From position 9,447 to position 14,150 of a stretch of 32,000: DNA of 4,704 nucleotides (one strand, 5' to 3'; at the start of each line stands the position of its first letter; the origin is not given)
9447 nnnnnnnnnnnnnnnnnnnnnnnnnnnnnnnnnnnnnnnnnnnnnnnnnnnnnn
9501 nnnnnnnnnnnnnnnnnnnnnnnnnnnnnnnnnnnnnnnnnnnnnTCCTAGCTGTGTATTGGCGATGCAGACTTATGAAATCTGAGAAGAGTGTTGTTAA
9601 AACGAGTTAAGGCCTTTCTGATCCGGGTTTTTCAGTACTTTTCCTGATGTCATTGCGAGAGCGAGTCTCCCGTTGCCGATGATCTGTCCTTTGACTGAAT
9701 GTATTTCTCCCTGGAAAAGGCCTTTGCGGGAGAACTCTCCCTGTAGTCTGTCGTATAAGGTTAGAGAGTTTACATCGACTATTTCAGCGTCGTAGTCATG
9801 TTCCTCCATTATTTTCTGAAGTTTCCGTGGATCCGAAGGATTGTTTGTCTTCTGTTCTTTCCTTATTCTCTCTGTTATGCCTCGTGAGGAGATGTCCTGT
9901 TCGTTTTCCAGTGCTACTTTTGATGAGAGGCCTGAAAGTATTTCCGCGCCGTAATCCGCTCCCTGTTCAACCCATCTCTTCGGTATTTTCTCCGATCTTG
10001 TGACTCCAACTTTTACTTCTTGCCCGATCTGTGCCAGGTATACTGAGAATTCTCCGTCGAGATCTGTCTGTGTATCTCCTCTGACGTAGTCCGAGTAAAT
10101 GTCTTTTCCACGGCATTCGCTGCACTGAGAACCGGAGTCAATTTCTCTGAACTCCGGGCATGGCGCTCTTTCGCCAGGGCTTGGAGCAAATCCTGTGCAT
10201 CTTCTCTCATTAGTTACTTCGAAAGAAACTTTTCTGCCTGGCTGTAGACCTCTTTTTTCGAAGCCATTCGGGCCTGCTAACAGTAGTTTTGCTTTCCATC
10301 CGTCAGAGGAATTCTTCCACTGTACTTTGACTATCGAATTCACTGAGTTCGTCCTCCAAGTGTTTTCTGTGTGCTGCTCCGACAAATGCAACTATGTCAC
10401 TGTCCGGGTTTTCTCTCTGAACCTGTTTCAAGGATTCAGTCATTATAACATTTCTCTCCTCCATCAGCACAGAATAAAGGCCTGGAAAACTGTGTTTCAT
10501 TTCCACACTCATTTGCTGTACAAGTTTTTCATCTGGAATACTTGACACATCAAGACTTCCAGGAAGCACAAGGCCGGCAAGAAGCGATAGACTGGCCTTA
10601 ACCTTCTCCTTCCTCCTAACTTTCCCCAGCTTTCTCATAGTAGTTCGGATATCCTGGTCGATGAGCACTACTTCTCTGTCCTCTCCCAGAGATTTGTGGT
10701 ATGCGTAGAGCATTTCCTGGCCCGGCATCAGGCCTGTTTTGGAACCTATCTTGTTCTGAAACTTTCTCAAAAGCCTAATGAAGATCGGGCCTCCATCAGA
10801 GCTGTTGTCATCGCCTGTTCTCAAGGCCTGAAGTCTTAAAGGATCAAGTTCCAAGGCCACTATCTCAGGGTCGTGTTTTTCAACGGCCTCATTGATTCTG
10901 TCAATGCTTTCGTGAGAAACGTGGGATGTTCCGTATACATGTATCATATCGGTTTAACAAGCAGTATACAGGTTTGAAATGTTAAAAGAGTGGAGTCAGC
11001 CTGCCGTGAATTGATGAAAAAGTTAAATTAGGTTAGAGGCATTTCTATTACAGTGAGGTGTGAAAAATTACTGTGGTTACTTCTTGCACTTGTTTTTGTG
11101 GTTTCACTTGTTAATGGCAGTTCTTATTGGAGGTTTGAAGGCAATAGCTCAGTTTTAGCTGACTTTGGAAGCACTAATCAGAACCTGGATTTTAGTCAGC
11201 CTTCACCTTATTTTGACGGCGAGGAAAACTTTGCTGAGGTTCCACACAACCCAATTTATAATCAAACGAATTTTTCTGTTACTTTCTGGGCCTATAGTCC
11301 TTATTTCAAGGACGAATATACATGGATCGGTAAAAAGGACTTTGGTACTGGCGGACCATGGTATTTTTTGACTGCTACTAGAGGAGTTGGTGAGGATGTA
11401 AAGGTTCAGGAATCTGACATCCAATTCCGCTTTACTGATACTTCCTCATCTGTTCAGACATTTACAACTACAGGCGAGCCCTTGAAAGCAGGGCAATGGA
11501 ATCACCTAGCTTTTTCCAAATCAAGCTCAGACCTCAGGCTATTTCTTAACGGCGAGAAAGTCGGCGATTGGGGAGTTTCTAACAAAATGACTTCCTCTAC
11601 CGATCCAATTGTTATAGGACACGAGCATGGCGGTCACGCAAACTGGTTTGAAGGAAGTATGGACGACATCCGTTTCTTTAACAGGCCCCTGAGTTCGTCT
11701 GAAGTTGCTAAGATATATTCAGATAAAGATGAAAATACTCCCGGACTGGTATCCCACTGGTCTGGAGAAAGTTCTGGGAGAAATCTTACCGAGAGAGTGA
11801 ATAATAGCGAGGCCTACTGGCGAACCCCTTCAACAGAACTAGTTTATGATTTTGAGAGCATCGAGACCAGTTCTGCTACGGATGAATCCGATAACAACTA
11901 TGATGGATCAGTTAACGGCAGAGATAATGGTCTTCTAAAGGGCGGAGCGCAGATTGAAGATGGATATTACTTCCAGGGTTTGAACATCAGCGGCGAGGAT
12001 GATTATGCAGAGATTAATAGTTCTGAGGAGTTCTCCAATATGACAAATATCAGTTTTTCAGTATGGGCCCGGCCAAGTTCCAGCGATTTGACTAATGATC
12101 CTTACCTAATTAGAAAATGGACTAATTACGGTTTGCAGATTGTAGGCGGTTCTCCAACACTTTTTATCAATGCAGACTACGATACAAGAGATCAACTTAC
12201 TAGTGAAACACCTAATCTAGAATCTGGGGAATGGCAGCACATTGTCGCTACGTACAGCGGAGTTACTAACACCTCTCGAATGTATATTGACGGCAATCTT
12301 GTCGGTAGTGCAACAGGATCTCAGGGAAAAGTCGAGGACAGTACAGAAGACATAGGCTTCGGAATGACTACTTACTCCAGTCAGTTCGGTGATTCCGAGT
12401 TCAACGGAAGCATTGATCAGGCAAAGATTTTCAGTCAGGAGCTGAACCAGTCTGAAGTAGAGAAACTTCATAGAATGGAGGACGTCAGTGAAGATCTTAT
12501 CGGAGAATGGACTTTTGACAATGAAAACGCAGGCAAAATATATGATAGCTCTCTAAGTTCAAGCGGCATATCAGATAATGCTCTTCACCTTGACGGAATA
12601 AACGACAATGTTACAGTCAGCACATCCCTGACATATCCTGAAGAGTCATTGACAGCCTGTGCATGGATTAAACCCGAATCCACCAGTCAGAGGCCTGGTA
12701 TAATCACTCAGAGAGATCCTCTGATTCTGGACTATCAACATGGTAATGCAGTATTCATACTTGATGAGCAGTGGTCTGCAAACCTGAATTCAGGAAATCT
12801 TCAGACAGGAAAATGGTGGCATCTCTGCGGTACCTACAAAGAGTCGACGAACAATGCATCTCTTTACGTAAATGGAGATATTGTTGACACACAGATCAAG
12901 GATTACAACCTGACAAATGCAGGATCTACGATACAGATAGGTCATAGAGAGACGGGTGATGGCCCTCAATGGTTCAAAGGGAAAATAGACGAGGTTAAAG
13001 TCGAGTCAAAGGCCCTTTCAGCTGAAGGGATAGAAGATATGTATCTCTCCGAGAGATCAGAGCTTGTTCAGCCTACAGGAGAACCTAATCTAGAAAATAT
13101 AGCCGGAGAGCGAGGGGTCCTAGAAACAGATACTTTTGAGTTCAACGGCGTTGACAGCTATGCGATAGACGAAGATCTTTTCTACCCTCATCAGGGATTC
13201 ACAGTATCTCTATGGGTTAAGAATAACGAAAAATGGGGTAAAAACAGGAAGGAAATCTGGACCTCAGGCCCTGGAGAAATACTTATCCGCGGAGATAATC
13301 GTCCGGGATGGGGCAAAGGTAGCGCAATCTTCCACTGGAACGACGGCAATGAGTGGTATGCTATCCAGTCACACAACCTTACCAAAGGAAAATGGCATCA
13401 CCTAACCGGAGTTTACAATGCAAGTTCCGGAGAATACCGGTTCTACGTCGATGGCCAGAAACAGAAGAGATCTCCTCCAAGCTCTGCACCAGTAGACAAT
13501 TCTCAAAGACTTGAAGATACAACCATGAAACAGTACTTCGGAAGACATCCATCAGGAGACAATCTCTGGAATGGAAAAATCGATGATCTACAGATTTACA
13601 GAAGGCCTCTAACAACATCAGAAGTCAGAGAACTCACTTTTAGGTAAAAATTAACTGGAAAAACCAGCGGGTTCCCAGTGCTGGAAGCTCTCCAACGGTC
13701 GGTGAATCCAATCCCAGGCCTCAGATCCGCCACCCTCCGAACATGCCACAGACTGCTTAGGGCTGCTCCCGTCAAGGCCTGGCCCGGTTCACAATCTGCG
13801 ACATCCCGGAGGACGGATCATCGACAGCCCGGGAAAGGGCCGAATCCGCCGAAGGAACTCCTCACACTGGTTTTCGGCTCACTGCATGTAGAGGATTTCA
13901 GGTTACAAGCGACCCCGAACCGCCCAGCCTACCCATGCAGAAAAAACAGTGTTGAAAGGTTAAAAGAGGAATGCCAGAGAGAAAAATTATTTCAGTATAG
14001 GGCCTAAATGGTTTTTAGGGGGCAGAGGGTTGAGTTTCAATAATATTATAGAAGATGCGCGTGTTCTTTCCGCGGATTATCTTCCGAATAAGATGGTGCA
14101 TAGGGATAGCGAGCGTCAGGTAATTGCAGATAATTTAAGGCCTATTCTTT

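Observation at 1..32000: The palindrome AGGCCT (half-sites AGGCC/GGCCT) is about ten-fold over-represented in genes, on both strands and in spacers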

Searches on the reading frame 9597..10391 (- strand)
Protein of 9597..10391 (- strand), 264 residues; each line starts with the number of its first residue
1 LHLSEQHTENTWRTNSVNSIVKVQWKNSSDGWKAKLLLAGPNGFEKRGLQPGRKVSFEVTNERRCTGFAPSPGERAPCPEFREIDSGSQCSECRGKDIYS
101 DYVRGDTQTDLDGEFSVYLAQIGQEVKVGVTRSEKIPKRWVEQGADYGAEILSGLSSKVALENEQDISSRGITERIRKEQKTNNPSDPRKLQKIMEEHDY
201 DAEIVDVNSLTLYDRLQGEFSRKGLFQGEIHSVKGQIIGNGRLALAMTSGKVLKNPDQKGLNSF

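Call 41: search_protein_families(library=pfam, proteins=[window:9597-10391:-], max_evalue=0.01)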
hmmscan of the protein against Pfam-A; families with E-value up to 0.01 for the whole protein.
window:9597-10391:- (264 aa): 1 family
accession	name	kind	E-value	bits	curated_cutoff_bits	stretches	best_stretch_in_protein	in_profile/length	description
PF10977.13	DUF2797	-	4.3e-13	50.1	25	1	53-197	2-151/227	Protein of unknown function (DUF2797)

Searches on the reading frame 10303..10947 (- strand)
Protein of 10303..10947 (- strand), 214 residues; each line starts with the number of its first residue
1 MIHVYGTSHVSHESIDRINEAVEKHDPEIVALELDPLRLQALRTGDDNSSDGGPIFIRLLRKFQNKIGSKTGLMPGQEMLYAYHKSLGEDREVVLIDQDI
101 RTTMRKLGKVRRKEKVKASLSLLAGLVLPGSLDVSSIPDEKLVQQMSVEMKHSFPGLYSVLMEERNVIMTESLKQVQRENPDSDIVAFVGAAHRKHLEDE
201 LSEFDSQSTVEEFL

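Call 41: search_protein_families(library=pfam, proteins=[window:10303-10947:-], max_evalue=0.01)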
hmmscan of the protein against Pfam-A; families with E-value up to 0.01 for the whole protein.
window:10303-10947:- (214 aa): 1 family
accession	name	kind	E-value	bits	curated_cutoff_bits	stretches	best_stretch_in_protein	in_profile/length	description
PF01963.22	TraB_PrgY_gumN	-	2.5e-14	54.2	26.8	1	2-193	12-243/263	TraB/PrgY/gumN family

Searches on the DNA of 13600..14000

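Call 59: search_rna_families(source=window, start=13600, end=14000, threshold=gathering, show_alignments=1)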
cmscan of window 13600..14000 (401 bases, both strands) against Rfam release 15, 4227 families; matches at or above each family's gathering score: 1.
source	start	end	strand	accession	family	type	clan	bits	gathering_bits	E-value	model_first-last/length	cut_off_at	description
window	13666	13939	-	RF01857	Archaea_SRP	Gene;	CL00003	126.8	96.5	1.1e-30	1-317/317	no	Archaeal signal recognition particle RNA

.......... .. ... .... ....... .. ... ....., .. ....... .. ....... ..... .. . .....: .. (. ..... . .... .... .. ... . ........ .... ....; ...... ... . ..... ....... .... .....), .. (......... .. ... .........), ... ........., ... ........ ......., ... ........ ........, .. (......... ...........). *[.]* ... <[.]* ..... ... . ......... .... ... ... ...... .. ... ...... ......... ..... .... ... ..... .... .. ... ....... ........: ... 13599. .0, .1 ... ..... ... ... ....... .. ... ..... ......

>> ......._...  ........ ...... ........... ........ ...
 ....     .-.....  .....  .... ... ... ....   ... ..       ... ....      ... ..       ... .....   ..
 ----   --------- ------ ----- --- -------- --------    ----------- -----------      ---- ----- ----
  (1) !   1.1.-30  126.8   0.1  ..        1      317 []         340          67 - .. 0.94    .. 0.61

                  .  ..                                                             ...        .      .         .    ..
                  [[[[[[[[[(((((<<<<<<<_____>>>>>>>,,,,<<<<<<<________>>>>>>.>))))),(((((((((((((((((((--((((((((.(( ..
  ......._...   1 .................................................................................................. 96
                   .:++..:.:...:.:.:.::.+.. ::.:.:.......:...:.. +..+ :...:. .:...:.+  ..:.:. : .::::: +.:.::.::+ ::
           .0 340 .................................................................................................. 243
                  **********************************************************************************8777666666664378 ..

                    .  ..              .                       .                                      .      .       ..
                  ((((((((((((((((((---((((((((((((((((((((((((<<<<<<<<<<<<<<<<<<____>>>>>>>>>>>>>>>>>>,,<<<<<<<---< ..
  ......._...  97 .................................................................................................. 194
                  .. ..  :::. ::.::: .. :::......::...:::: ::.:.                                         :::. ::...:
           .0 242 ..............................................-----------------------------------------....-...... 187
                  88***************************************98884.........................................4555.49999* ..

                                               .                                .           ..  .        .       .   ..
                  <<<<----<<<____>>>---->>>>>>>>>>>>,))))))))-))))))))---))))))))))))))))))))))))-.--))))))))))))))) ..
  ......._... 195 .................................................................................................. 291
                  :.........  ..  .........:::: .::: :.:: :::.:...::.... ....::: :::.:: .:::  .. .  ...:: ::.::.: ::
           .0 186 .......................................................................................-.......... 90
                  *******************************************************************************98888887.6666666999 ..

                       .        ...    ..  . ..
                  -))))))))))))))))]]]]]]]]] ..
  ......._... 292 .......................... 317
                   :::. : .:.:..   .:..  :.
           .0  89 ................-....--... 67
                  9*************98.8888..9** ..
